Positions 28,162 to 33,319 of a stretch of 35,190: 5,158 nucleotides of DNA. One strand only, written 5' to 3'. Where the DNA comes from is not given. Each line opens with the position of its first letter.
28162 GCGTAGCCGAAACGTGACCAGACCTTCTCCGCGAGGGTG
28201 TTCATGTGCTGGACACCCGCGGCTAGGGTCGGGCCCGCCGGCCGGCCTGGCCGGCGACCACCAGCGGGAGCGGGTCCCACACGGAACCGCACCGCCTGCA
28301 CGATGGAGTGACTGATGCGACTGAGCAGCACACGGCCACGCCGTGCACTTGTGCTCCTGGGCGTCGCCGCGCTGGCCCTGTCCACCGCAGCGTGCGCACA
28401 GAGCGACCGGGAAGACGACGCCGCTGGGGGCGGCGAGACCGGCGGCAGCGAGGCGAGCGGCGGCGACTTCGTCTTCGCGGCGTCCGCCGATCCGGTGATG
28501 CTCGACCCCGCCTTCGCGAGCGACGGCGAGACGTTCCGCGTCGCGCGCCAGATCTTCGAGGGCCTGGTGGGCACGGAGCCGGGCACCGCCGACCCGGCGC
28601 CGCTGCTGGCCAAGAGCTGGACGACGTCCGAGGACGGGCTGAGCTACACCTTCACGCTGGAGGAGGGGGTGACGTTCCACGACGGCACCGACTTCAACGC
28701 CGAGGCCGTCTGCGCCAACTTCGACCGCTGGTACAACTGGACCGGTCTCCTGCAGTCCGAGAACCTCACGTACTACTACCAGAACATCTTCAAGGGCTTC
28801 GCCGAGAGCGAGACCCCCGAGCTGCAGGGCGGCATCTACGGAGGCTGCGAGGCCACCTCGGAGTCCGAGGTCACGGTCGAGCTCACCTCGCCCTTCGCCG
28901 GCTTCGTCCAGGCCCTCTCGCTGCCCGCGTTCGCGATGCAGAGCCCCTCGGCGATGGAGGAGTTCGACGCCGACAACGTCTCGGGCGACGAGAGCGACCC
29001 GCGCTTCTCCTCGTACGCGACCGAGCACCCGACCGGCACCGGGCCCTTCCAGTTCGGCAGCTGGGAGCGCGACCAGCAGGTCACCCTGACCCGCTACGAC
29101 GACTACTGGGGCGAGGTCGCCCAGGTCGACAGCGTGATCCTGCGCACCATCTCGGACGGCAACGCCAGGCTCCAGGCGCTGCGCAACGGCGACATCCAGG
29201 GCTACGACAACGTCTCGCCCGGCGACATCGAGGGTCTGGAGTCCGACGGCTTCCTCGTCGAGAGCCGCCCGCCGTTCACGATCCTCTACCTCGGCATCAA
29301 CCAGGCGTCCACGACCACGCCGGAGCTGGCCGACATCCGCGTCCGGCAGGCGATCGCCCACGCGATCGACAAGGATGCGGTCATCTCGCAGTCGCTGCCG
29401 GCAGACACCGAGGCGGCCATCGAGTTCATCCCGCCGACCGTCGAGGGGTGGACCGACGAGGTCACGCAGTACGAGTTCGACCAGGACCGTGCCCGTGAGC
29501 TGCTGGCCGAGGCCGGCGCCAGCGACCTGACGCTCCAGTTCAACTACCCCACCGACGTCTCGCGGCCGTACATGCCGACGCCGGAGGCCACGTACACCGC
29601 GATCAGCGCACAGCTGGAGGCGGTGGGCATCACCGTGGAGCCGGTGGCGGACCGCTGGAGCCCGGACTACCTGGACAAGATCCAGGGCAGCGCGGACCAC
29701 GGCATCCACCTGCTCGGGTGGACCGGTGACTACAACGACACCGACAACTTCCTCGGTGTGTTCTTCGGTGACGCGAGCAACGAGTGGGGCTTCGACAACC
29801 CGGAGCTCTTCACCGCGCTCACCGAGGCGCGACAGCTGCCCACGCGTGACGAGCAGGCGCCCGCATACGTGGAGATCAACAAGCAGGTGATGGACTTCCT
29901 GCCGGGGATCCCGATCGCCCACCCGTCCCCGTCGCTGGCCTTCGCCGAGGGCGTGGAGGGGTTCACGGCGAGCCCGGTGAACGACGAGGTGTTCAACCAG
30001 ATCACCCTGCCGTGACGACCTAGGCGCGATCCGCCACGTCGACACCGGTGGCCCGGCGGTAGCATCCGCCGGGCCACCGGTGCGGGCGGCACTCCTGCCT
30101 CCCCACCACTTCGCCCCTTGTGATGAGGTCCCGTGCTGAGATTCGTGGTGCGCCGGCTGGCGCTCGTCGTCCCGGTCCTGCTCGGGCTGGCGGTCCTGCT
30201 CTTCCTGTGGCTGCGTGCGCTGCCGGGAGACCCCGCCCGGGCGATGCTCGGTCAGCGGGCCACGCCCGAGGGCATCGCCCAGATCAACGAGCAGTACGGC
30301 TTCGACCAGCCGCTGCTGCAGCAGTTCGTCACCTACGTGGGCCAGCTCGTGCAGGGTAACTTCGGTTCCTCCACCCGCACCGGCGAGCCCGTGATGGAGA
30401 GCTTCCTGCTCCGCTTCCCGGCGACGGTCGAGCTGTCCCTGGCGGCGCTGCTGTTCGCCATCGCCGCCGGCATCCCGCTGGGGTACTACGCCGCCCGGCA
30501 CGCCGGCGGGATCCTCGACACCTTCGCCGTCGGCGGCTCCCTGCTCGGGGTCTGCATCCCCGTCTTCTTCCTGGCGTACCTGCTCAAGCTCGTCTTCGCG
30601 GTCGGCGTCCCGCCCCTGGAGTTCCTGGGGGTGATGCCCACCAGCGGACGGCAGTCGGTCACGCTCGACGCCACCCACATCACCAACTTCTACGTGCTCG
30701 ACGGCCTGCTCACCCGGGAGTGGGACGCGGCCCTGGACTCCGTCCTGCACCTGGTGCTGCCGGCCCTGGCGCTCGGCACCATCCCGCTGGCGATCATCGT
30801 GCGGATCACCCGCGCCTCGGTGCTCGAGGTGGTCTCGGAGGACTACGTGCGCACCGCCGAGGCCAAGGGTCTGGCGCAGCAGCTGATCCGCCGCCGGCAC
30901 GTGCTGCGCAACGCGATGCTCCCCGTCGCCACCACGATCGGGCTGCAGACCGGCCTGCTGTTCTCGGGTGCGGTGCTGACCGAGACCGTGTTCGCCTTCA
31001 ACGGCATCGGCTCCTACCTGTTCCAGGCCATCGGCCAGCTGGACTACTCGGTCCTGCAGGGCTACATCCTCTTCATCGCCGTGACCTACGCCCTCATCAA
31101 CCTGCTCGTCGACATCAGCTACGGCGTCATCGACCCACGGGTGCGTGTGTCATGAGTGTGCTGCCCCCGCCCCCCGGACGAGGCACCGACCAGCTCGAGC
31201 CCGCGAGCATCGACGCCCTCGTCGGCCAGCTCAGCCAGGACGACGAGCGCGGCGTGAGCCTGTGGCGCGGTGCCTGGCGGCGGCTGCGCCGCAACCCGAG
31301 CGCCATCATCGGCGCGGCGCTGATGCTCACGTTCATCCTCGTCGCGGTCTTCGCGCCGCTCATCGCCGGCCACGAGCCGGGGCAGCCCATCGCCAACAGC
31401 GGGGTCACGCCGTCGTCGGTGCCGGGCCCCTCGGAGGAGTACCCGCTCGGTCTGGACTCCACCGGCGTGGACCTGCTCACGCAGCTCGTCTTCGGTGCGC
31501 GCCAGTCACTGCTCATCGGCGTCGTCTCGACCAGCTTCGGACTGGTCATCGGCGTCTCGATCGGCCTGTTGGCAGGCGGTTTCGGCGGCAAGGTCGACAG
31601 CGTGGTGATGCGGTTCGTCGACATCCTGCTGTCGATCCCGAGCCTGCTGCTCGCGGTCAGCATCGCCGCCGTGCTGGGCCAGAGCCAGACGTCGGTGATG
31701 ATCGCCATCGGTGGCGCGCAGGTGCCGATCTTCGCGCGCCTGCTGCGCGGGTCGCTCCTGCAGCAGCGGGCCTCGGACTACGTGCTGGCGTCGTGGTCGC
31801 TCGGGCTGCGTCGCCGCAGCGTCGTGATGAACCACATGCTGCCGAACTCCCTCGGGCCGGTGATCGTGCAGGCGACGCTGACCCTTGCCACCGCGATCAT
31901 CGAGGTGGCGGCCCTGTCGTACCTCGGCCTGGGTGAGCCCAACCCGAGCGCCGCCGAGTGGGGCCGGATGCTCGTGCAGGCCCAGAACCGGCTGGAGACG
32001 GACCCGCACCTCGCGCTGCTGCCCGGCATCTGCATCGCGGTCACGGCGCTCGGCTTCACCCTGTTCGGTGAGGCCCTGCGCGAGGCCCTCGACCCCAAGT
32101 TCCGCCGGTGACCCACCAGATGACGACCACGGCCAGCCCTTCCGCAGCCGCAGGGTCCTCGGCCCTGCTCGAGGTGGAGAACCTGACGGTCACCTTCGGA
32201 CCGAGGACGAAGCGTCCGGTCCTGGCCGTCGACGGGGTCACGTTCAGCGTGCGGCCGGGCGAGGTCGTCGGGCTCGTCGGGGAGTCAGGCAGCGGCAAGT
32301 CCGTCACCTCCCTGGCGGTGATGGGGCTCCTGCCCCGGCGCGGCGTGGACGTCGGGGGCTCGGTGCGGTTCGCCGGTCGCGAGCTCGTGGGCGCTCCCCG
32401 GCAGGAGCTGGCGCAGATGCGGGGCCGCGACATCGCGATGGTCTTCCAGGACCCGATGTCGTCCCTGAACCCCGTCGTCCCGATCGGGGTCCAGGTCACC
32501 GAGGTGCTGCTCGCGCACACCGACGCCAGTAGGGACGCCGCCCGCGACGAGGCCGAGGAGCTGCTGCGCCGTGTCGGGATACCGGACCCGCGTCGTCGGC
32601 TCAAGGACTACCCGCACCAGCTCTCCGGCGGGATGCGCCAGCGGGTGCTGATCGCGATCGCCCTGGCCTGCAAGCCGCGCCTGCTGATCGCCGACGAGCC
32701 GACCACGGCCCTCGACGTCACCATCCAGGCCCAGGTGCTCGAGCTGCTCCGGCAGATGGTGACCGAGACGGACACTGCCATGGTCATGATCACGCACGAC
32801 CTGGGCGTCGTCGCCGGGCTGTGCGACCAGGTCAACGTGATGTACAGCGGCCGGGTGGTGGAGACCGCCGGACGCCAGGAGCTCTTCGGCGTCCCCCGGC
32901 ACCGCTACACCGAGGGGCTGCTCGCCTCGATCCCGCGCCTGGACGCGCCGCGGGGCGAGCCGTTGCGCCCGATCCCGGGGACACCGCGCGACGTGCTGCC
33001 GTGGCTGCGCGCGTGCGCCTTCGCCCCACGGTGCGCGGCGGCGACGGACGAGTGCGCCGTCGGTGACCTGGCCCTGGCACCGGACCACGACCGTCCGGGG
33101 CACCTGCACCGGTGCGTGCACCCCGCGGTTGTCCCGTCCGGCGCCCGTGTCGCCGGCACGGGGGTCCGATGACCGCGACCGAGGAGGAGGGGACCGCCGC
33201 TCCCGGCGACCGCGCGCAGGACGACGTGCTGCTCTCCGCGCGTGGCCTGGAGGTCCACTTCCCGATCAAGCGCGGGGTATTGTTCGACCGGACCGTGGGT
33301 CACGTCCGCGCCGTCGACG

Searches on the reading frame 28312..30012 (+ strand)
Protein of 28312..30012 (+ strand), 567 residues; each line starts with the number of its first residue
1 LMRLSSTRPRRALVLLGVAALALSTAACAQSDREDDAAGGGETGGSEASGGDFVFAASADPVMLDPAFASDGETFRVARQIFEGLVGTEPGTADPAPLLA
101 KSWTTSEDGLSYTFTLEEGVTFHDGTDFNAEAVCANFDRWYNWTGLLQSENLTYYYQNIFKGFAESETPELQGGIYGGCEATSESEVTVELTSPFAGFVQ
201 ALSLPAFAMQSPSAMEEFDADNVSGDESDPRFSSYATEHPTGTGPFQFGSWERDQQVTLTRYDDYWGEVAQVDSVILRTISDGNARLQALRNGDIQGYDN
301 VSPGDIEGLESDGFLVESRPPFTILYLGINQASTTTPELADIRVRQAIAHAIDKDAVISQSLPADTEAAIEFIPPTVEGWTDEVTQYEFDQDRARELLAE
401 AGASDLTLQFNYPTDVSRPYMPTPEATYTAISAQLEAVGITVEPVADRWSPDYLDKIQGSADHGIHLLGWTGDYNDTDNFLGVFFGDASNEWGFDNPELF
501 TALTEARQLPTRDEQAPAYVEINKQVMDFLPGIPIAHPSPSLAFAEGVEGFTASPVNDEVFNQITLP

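Call 92: search_protein_families(library=pfam, proteins=[window:28312-30012:+], max_evalue=0.00001)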
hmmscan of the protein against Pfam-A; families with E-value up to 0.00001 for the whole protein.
window:28312-30012:+ (567 aa): 1 family
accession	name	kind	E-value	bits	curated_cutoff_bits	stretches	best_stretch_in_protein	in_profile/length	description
PF00496.27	SBP_bac_5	-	3.9e-80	270.1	32.4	1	95-490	2-366/368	Bacterial extracellular solute-binding proteins, family 5 Middle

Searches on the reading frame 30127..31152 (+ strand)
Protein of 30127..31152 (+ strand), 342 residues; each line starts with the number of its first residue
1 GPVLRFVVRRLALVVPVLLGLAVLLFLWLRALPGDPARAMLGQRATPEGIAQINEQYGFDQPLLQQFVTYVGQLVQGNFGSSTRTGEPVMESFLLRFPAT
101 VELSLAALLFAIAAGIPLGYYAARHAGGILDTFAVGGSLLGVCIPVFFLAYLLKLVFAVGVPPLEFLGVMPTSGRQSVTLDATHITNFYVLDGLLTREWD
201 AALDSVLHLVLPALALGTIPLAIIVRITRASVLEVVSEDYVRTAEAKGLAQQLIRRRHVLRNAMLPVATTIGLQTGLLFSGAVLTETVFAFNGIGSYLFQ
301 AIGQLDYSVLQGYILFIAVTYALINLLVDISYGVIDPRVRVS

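Call 92: search_protein_families(library=pfam, proteins=[window:30127-31152:+], max_evalue=0.00001)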
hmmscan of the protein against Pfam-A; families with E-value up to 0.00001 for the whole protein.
window:30127-31152:+ (342 aa): 2 families
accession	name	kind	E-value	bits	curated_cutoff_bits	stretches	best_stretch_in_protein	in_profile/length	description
PF00528.27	BPD_transp_1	-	3.4e-38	131.7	26.4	1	115-340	1-183/184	Binding-protein-dependent transport system inner membrane component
PF19300.4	BPD_transp_1_N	-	5.1e-15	56.1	23.8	1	4-103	2-113/114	Binding-prot-dependent transport system membrane comp, N-term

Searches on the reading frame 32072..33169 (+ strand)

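Call 92: search_protein_families(library=pfam, proteins=[window:32072-33169:+], max_evalue=0.00001)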
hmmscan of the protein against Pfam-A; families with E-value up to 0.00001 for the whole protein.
window:32072-33169:+ (366 aa): 2 families
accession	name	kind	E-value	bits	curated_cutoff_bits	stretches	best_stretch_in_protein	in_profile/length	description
PF00005.33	ABC_tran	-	2.1e-28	100.1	25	1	54-212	2-137/137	ABC transporter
PF08352.17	oligo_HPY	-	1.2e-15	58.1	27.1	1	263-328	1-65/65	Oligopeptide/dipeptide transporter, C-terminal region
